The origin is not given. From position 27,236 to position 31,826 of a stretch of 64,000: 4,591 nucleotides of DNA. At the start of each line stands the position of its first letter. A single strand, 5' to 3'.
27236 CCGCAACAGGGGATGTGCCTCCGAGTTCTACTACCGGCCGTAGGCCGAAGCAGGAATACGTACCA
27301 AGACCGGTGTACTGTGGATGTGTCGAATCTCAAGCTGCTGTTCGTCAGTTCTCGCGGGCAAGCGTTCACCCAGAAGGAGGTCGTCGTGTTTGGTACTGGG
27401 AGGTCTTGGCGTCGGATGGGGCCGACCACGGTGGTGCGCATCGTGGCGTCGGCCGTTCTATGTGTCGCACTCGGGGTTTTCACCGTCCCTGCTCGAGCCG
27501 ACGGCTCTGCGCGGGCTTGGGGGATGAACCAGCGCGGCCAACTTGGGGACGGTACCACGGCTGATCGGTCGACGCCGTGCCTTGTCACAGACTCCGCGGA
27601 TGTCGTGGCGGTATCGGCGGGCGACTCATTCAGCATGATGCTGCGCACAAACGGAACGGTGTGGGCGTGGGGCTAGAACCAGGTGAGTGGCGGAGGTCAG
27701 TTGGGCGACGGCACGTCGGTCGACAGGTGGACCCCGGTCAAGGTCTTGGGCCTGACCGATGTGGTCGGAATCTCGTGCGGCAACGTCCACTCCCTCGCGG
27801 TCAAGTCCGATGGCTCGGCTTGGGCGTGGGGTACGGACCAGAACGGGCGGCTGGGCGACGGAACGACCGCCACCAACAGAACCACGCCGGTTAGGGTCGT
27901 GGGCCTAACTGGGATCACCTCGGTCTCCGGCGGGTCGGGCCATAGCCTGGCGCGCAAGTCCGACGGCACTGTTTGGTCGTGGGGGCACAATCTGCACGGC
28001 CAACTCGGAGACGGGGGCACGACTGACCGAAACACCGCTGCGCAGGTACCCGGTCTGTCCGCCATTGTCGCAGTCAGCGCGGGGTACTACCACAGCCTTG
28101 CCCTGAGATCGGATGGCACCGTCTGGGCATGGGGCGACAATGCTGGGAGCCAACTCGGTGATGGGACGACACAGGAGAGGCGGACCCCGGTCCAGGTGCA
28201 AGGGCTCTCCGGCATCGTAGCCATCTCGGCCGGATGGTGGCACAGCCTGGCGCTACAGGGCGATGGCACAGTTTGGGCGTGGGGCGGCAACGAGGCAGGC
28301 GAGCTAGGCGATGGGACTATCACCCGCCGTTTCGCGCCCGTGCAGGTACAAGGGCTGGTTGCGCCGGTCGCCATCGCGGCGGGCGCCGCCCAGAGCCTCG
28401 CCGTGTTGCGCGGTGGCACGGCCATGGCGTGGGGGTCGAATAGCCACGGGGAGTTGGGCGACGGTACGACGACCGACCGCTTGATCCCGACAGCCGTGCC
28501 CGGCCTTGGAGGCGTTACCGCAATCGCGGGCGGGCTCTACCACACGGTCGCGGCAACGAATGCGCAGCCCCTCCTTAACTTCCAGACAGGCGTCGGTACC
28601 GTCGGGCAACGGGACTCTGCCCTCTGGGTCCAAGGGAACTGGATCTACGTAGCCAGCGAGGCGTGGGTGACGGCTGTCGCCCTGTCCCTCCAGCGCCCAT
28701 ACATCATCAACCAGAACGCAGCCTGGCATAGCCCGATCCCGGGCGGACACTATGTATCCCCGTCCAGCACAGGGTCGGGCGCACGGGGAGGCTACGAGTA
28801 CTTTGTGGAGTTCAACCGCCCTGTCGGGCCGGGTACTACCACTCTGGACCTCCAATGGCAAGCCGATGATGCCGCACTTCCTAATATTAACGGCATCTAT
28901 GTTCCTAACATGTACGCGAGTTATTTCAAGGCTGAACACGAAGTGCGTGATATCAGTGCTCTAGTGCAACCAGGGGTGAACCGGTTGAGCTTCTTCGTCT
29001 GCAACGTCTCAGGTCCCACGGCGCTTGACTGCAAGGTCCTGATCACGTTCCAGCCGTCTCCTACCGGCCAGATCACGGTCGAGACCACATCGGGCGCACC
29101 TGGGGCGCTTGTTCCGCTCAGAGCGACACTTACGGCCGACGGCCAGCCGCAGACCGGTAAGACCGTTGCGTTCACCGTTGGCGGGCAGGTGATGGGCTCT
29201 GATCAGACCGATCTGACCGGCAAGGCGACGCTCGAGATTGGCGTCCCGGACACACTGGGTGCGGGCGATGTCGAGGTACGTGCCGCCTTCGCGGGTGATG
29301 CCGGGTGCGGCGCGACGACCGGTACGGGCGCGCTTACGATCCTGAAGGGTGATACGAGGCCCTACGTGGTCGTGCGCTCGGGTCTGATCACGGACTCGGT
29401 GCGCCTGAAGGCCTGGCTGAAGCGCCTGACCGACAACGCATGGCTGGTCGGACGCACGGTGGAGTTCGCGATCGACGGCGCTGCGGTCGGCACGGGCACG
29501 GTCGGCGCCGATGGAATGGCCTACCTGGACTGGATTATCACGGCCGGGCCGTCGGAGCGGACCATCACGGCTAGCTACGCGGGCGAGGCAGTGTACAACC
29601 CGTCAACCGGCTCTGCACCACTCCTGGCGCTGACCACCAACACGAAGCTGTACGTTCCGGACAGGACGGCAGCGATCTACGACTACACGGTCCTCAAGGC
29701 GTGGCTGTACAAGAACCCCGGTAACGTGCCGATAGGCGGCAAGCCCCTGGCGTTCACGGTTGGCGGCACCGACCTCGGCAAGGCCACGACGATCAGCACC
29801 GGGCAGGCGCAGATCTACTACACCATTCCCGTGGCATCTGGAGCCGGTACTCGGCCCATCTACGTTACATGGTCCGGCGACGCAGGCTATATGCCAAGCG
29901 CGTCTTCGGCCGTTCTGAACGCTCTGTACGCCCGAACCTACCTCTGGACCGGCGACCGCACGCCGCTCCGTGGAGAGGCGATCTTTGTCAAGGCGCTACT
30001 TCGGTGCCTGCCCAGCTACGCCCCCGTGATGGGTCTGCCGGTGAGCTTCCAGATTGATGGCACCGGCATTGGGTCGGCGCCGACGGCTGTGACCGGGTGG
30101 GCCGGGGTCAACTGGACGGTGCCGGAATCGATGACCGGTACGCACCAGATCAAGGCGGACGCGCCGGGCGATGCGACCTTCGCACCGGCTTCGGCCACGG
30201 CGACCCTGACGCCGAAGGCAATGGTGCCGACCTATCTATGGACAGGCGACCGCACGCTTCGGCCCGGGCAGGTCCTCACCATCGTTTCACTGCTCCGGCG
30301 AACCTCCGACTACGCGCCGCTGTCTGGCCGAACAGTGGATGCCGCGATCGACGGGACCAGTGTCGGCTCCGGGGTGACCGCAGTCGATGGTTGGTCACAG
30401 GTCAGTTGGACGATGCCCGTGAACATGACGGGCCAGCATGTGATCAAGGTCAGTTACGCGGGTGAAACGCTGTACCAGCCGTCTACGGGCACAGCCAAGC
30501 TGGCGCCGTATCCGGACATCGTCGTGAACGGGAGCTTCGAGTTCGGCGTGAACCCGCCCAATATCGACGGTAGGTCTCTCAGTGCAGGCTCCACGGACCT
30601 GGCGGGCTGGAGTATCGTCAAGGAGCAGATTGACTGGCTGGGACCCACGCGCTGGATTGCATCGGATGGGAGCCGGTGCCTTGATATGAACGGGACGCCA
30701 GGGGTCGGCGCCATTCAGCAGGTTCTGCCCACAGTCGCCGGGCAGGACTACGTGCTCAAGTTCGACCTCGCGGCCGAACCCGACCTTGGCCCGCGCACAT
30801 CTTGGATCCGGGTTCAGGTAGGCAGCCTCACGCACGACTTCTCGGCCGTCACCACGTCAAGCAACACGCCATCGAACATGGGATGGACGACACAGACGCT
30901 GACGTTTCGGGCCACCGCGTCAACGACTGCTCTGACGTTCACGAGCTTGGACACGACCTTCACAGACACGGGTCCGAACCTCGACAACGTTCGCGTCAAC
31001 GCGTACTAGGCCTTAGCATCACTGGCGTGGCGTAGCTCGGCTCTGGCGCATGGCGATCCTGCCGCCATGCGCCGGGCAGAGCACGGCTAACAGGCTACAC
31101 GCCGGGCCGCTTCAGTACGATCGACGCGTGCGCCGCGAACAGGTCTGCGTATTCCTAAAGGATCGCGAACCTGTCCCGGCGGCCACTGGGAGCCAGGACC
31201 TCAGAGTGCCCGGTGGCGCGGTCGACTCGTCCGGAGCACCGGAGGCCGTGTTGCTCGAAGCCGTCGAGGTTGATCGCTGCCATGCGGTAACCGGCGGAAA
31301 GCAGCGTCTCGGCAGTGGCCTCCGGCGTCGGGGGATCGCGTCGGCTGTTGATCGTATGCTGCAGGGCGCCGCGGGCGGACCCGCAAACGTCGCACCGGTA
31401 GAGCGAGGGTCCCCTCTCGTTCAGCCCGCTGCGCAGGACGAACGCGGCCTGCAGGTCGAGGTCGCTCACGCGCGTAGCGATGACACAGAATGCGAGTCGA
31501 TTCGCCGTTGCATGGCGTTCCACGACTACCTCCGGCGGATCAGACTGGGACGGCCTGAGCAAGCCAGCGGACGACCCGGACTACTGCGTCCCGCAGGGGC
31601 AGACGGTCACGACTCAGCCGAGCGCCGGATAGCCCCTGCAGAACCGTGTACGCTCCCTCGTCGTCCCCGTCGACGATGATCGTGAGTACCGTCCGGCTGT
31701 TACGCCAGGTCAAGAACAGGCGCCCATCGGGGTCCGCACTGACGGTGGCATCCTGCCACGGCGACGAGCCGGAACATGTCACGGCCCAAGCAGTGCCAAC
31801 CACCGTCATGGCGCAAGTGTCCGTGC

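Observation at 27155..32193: Perfect 30-bp direct repeats bracket a ~5-kb lower-GC insert at the 3' end of the propeller/CxxCH gene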

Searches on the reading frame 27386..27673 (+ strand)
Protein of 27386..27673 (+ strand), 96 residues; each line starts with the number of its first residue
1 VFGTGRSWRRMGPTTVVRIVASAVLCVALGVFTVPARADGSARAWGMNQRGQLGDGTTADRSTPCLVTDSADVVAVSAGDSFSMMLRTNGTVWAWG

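Call 12: search_protein_families(library=pfam, proteins=[window:27386-27673:+], max_evalue=0.01)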
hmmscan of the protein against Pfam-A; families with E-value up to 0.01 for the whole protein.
window:27386-27673:+ (96 aa): 3 families
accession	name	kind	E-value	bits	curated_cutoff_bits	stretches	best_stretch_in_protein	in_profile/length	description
PF25390.1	WD40_RLD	-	1.9e-14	54.2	150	1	23-96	32-114/363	RCC1-like domain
PF00415.24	RCC1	-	1.9e-13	51.2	21.7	1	40-86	2-50/50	Regulator of chromosome condensation (RCC1) repeat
PF13540.12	RCC1_2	-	1.5e-12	47.4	22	1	73-96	1-24/30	Regulator of chromosome condensation (RCC1) repeat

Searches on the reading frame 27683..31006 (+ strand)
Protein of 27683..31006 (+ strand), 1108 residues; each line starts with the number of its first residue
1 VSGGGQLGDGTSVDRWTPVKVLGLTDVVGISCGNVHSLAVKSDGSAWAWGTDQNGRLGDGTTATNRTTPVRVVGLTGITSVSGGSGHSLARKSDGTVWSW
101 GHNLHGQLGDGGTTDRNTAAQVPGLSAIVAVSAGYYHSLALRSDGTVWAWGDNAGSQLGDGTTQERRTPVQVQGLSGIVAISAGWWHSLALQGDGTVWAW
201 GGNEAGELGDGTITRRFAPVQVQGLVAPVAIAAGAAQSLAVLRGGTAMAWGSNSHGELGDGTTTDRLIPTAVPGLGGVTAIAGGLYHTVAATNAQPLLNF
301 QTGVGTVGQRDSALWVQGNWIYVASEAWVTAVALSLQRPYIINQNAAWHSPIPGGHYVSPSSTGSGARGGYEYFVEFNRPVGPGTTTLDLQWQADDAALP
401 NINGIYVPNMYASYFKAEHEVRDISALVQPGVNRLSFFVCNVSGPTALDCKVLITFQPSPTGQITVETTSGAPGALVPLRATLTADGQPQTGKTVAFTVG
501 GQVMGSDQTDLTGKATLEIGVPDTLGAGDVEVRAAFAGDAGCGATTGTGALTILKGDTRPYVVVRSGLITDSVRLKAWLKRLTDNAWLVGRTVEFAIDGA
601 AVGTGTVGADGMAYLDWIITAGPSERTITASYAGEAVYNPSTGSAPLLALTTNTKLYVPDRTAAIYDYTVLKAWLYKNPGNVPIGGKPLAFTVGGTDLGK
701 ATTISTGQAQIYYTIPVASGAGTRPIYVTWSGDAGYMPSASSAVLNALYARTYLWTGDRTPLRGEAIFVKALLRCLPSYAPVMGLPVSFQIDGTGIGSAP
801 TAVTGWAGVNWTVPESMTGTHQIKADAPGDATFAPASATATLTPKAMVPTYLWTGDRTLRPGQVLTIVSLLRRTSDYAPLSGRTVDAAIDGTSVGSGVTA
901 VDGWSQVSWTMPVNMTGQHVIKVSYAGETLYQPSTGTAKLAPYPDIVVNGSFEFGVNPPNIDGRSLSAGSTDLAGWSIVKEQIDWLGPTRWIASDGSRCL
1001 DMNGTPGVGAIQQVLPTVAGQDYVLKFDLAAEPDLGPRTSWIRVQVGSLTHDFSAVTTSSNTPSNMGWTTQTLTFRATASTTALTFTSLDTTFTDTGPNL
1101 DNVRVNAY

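Call 12: search_protein_families(library=pfam, proteins=[window:27683-31006:+], max_evalue=0.01)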
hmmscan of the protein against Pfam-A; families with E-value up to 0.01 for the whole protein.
window:27683-31006:+ (1108 aa): 7 families
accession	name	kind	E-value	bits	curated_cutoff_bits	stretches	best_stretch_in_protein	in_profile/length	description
PF25390.1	WD40_RLD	-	1.8e-70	238.5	150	1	5-290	61-363/363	RCC1-like domain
PF00415.24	RCC1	-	6.8e-64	212.7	21.7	6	144-191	1-50/50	Regulator of chromosome condensation (RCC1) repeat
PF13540.12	RCC1_2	-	1.5e-42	142.8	22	5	128-154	1-27/30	Regulator of chromosome condensation (RCC1) repeat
PF16640.11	Big_3_5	-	1.5e-30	106.1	35.5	5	571-645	12-82/88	Bacterial Ig-like domain (group 3)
PF04862.18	DUF642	-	1.6e-16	60.9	27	1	947-1105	3-156/157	Protein of unknown function (DUF642)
PF25384.1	Alsin_RLD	-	1.6e-08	34.7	100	1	47-146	245-351/405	Alsin RCC1-like domain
PF16841.11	CBM60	-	0.00054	20.8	28.2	0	886-933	17-62/91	Ca-dependent carbohydrate-binding module xylan-binding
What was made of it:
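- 27386..31009 (+): Cargo: secreted RCC1-repeat / Big_3_5 / DUF642 (choice-of-anchor C) protein gene, with a GTG start after AGGAGG. It is interrupted by an in-frame TAG at 27674-27676, so it is a pseudogene. Pfam hits on both sides of the TAG (call 12).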

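Call 33: find_related_loci(query=window:27683-31006:+, collection=viral_contigs, flank=8000)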
Query window:27683-31006:+ (1108 aa) in viral_contigs; peptide patterns used: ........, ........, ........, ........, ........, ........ (x = any residue, [..] = any of these).
No stretch of DNA in the collection matches any of the patterns.

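Call 46: find_homologous_proteins(query=window:27683-31006:+, max_evalue=1e-30)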
Query window:27683-31006:+ (1108 aa): 7862 proteins with E <= 1e-30 among 8000 candidates; the best 120 are listed.
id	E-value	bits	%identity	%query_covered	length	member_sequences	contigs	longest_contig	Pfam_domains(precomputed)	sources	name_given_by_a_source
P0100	0.0e+0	2100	100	85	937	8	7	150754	PF00415.25,PF16640.12,PF13540.13,PF04862.19,PF25390.2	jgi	jgi:choice-of-anchor C domain-containing protein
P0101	0.0e+0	1174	50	25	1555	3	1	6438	PF00415.25,PF13540.13,PF25384.2,PF25390.2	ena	-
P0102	0.0e+0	1166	49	26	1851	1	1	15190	PF00415.25,PF18998.7,PF13540.13,PF02368.25,PF25384.2,PF26918.1,PF25390.2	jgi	jgi:alpha-tubulin suppressor-like RCC1 family protein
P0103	0.0e+0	1156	47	28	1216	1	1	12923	PF00415.25,PF18962.8,PF13540.13,PF25384.2,PF25390.2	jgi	jgi:alpha-tubulin suppressor-like RCC1 family protein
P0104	0.0e+0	1142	56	26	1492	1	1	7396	PF00415.25,PF13540.13,PF25384.2,PF25390.2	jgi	jgi:alpha-tubulin suppressor-like RCC1 family protein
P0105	0.0e+0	1104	51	26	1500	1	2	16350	PF00415.25,PF13291.13,PF13540.13,PF25384.2,PF25390.2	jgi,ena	-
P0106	0.0e+0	1094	57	26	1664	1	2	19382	PF00415.25,PF00963.25,PF13540.13,PF25384.2,PF25390.2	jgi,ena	-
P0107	0.0e+0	1061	41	32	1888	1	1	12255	PF00415.25,PF13287.13,PF13290.14,PF13540.13,PF25384.2,PF18884.6,PF25390.2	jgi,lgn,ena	-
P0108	0.0e+0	1056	-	-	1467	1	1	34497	PF00415.25,PF13540.13,PF25384.2,PF25390.2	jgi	jgi:alpha-tubulin suppressor-like RCC1 family protein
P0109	0.0e+0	1048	53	24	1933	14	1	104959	PF00415.25,PF13287.13,PF13290.14,PF13540.13,PF25384.2,PF18884.6,PF03174.20,PF25390.2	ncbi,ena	-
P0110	0.0e+0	1047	52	26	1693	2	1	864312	PF12733.14,PF00415.25,PF00963.25,PF13540.13,PF25384.2,PF25390.2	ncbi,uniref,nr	ncbi:cadherin-like beta sandwich domain-containing protein [Paenibacillus sp. WST5]|uniref:Cadherin-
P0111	0.0e+0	1038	51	25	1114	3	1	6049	PF00415.25,PF13540.13,PF25384.2,PF25390.2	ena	-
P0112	0.0e+0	1038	49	26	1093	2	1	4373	PF00415.25,PF13540.13,PF25384.2,PF25390.2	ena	-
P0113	0.0e+0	1033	46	28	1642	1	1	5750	PF00415.25,PF26008.1,PF13540.13,PF25384.2,PF25390.2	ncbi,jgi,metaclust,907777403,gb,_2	metaclust:\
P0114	0.0e+0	1031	47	26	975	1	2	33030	PF00415.25,PF13540.13,PF25384.2,PF25390.2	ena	-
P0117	0.0e+0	1020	35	76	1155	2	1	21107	PF00415.25,PF16640.12,PF13540.13,PF25384.2,PF25390.2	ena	-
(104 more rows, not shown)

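Call 73: search_protein_families(library=padloc, proteins=[window:27683-31006:+], max_evalue=0.1)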
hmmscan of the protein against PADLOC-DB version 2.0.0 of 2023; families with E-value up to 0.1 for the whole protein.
window:27683-31006:+ (1108 aa): 0 families

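Call 85: find_encoding_contigs(protein=P0117, flank=6000, max_places=2)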
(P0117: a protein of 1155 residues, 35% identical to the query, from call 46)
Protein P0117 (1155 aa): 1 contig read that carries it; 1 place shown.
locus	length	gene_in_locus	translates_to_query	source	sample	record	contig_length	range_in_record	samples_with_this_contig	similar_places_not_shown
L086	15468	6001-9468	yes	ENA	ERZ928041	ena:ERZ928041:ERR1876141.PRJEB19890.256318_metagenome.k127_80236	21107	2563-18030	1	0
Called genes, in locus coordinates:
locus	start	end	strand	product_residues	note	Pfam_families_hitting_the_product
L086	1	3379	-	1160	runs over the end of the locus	PF16126:DUF4838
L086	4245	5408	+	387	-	PF13637:Ank_4 (faint), PF00023:Ank (faint), PF13606:Ank_3 (faint), PF12796:Ank_2, PF13857:Ank_5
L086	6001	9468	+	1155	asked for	PF00415:RCC1, PF25390:WD40_RLD, PF13540:RCC1_2, PF00415:RCC1, PF13540:RCC1_2, PF00415:RCC1, PF13540:RCC1_2, PF00415:RCC1, +14 more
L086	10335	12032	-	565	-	-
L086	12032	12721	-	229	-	PF07963:N_methyl, PF07596:SBP_bac_10 (faint)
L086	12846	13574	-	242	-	PF07963:N_methyl, PF07596:SBP_bac_10 (weak)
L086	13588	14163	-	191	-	PF00857:Isochorismatase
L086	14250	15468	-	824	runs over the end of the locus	PF08305:NPCBM, PF02065:Melibiase, PF16874:Glyco_hydro_36C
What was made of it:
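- Tried and rejected: The RCC1 protein has nothing closer than 35% over its full length, and that homologue's context is unrelated (calls 46, 85).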

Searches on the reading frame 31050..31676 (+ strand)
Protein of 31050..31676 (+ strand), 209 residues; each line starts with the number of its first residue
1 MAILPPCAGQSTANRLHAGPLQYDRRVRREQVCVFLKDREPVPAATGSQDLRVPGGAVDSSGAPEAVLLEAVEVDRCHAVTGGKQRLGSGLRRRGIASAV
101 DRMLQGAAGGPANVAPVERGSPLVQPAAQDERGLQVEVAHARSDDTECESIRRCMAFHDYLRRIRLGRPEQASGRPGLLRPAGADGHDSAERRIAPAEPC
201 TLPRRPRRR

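Call 12: search_protein_families(library=pfam, proteins=[window:31050-31676:+], max_evalue=0.01)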
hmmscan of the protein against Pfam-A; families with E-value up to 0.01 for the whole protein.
window:31050-31676:+ (209 aa): 0 families

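Call 26: search_protein_families(library=phrogs, proteins=[window:31050-31676:+], max_evalue=1)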
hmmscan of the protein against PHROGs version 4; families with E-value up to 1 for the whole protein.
window:31050-31676:+ (209 aa): 0 families

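Call 27: search_protein_families(library=ncbifam, proteins=[window:31050-31676:+], max_evalue=1)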
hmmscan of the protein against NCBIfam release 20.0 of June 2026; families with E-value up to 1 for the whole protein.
window:31050-31676:+ (209 aa): 0 families

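Call 28: search_protein_families(library=pfam, proteins=[window:31050-31676:+], max_evalue=5)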
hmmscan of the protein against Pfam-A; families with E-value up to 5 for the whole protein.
window:31050-31676:+ (209 aa): 0 families
